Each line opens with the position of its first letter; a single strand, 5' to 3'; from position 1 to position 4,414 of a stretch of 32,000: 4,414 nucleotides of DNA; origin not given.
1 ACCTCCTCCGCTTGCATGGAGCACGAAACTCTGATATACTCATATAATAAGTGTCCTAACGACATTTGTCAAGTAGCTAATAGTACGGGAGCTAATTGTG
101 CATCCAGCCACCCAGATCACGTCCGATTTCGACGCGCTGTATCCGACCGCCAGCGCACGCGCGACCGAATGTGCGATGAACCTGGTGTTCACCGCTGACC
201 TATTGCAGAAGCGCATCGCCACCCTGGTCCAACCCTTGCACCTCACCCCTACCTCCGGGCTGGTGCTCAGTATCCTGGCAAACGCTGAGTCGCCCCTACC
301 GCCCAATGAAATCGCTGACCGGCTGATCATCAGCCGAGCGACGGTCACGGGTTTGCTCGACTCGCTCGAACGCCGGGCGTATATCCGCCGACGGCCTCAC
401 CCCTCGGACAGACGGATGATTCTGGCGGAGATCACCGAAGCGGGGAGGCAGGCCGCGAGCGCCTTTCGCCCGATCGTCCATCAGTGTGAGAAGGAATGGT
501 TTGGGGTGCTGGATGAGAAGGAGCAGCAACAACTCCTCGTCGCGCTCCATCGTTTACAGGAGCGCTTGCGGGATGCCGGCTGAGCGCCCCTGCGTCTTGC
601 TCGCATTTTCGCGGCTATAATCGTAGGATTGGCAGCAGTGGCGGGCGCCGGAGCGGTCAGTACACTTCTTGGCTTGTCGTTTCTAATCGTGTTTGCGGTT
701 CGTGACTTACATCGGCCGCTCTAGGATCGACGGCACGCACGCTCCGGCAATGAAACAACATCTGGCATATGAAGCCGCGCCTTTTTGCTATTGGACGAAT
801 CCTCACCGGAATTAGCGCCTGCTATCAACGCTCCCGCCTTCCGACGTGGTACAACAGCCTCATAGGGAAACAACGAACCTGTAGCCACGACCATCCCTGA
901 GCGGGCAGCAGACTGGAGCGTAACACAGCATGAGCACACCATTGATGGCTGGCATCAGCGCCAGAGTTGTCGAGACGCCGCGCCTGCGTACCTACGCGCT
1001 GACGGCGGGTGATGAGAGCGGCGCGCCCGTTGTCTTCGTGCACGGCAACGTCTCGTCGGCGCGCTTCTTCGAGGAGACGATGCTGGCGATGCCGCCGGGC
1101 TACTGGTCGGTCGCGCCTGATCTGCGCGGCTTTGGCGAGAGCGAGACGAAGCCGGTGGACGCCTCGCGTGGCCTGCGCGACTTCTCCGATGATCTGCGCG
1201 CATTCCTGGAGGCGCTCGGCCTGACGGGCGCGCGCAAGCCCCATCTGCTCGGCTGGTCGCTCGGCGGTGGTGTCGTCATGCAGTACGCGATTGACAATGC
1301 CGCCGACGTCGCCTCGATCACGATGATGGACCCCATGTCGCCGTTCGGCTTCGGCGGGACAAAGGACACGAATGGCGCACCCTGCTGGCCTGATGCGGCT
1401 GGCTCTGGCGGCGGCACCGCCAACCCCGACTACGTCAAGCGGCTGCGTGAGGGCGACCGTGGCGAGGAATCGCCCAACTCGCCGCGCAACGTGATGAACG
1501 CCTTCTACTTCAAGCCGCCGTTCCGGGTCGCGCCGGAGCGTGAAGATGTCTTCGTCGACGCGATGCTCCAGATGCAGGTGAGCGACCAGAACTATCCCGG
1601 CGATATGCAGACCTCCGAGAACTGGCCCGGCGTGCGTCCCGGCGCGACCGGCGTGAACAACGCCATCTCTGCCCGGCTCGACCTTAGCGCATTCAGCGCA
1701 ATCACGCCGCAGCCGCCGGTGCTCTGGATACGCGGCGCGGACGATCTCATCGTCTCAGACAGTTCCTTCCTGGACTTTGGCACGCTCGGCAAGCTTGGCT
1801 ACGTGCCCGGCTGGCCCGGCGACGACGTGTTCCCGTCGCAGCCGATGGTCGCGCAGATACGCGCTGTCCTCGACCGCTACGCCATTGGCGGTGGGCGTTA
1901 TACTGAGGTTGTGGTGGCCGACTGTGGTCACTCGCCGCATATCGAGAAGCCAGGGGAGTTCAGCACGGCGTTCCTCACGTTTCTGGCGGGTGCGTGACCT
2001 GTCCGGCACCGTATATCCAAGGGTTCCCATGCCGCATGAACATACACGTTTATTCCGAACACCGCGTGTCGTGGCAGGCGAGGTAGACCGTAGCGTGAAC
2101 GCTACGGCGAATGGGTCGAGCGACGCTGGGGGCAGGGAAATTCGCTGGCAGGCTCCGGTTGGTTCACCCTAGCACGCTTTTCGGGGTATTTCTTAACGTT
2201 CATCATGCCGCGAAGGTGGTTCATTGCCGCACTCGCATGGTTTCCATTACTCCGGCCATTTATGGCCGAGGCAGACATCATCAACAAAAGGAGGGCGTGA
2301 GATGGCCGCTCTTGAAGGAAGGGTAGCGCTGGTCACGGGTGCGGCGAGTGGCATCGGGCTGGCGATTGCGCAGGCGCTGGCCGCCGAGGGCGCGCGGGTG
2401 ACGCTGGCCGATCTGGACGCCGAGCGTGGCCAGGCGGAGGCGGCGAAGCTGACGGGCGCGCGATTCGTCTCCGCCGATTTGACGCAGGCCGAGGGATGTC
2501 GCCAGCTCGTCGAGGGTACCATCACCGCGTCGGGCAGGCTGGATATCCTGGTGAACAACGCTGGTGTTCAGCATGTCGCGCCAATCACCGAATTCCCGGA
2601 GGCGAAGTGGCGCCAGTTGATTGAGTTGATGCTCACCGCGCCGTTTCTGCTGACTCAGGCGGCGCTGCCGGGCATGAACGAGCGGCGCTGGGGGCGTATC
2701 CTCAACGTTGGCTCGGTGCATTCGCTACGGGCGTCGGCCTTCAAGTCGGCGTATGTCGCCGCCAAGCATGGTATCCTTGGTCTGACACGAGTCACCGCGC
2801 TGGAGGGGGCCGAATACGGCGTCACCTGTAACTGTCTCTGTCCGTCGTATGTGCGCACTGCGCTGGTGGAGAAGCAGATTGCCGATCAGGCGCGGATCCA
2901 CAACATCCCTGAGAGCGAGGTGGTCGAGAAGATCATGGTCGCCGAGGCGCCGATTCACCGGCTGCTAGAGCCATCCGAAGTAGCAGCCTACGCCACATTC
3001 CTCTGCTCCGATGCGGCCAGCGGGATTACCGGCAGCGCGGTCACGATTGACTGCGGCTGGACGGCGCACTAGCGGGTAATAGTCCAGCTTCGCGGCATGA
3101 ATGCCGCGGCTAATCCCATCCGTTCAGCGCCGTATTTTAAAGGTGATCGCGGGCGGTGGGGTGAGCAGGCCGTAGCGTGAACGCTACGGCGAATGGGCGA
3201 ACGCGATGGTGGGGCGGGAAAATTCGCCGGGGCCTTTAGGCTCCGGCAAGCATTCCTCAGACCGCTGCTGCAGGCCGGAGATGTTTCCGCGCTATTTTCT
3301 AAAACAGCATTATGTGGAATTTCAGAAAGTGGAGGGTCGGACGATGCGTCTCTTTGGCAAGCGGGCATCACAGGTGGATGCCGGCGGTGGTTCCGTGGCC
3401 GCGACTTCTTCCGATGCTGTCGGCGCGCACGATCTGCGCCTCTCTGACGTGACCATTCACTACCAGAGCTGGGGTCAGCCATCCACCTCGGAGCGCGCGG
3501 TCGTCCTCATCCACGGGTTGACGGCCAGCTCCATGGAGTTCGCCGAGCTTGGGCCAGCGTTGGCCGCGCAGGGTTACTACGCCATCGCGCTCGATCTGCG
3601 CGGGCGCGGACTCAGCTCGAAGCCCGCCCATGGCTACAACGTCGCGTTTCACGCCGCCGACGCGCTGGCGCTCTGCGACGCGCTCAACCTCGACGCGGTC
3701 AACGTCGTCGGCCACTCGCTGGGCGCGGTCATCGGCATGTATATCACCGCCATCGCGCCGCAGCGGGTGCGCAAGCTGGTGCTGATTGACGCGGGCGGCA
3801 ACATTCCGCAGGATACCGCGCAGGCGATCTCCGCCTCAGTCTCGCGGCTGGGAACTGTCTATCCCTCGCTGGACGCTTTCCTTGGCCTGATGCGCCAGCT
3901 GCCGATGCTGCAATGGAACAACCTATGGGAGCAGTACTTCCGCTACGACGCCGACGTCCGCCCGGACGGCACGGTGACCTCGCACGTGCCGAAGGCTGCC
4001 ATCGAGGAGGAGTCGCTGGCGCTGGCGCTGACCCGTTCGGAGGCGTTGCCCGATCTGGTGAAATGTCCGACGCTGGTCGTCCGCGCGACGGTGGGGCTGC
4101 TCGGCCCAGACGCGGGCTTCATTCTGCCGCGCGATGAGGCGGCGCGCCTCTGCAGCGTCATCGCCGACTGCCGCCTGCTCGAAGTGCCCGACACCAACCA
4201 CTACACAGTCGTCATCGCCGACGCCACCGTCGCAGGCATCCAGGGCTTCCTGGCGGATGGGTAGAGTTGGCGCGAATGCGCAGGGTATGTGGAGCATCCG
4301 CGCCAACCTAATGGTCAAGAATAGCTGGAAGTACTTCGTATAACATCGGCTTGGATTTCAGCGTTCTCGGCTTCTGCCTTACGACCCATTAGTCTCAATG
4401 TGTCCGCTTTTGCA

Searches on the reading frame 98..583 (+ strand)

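Call 6: search_protein_families(library=pfam, proteins=[window:98-583:+], max_evalue=0.001)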
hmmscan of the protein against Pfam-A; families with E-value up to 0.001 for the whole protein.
window:98-583:+ (161 aa): 8 families
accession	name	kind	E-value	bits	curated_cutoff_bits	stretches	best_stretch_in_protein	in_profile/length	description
PF01047.28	MarR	-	2.7e-13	50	24.6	1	49-106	1-57/59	MarR family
PF12802.13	MarR_2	-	1.9e-12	47.6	27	1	49-106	3-60/61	MarR family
PF09339.16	HTH_IclR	-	1.2e-07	31.8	22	1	56-100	8-52/52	IclR helix-turn-helix domain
PF25213.1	HVO_A0261_N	-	2.5e-05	24.5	35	1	62-131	20-82/86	HVO_A0261 N-terminal domain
PF13601.12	HTH_34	-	3.3e-05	24.4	27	1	56-122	5-71/80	Winged helix DNA-binding domain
PF22381.2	Staph_reg_Sar_Rot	-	6.6e-05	23.4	27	1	47-119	10-81/85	Transcriptional regulator SarA/Rot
PF13463.12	HTH_27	-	0.00027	21.6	22.2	1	55-116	7-68/68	Winged helix DNA-binding domain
PF08279.18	HTH_11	-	0.00079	19.7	25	0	56-92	5-41/55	HTH domain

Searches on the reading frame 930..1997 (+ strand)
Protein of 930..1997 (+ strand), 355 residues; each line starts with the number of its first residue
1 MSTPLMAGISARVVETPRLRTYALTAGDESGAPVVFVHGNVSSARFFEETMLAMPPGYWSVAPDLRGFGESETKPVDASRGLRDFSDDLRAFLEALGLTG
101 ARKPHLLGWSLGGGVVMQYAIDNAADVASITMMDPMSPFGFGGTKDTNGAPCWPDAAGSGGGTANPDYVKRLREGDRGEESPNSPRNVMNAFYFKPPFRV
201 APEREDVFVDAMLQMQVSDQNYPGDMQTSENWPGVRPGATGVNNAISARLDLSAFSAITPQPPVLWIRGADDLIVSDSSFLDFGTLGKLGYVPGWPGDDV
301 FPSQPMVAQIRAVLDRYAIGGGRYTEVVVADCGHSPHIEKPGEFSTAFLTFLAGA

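Call 6: search_protein_families(library=pfam, proteins=[window:930-1997:+], max_evalue=0.001)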
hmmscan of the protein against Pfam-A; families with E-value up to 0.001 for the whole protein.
window:930-1997:+ (355 aa): 3 families
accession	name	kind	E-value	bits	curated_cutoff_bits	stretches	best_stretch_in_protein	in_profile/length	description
PF12697.13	Abhydrolase_6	-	1.6e-20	75.2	26.3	1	34-344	1-214/217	Alpha/beta hydrolase family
PF00561.26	Abhydrolase_1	-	2.8e-20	73.5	25.8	1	33-150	2-117/245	alpha/beta hydrolase fold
PF12146.15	Hydrolase_4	-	2.5e-13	50.3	27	1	32-136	5-110/239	Serine aminopeptidase, S33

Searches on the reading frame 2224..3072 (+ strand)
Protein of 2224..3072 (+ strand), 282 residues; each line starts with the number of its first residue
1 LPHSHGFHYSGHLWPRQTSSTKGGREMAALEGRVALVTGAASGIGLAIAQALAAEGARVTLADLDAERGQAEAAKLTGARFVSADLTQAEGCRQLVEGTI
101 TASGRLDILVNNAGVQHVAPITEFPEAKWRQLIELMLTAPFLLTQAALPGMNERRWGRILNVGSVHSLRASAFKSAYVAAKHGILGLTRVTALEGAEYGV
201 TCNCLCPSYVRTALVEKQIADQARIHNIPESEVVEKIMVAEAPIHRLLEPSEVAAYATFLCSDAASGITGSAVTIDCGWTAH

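Call 6: search_protein_families(library=pfam, proteins=[window:2224-3072:+], max_evalue=0.001)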
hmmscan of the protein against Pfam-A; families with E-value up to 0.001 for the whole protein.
window:2224-3072:+ (282 aa): 5 families
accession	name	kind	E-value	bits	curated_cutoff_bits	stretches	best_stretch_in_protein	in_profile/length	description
PF13561.12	adh_short_C2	-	2.8e-57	194.5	27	1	39-280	1-236/236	Enoyl-(Acyl carrier protein) reductase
PF00106.31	adh_short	-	2.1e-55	187.7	26.6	1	33-221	1-193/195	short chain dehydrogenase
PF08659.16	KR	-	3.3e-07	30.8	22.6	1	35-182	3-154/180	KR domain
PF01370.27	Epimerase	-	6.4e-06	26.2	20.9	1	35-137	1-96/240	NAD dependent epimerase/dehydratase family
PF23441.1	SDR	-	1.1e-05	25.4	27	1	34-230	9-214/258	SDR-like rossmann domain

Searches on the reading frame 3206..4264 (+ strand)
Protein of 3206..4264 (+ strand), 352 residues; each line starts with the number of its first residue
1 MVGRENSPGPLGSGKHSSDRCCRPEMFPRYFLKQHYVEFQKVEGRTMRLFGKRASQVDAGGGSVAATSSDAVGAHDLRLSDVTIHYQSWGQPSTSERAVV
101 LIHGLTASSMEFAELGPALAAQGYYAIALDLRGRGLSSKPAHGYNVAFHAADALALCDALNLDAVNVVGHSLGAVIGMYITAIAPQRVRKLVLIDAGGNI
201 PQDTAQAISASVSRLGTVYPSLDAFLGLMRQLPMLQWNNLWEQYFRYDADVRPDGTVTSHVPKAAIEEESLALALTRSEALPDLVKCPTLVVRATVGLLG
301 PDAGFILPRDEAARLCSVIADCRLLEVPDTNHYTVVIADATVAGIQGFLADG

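Call 6: search_protein_families(library=pfam, proteins=[window:3206-4264:+], max_evalue=0.001)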
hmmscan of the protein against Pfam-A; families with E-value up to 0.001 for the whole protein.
window:3206-4264:+ (352 aa): 3 families
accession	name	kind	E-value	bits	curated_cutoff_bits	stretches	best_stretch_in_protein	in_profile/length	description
PF00561.26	Abhydrolase_1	-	5.7e-27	95.4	25.8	1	98-218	2-126/245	alpha/beta hydrolase fold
PF12697.13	Abhydrolase_6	-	6.1e-18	66.7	26.3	1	99-334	1-205/217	Alpha/beta hydrolase family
PF12146.15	Hydrolase_4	-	4e-16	59.5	27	1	96-228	4-140/239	Serine aminopeptidase, S33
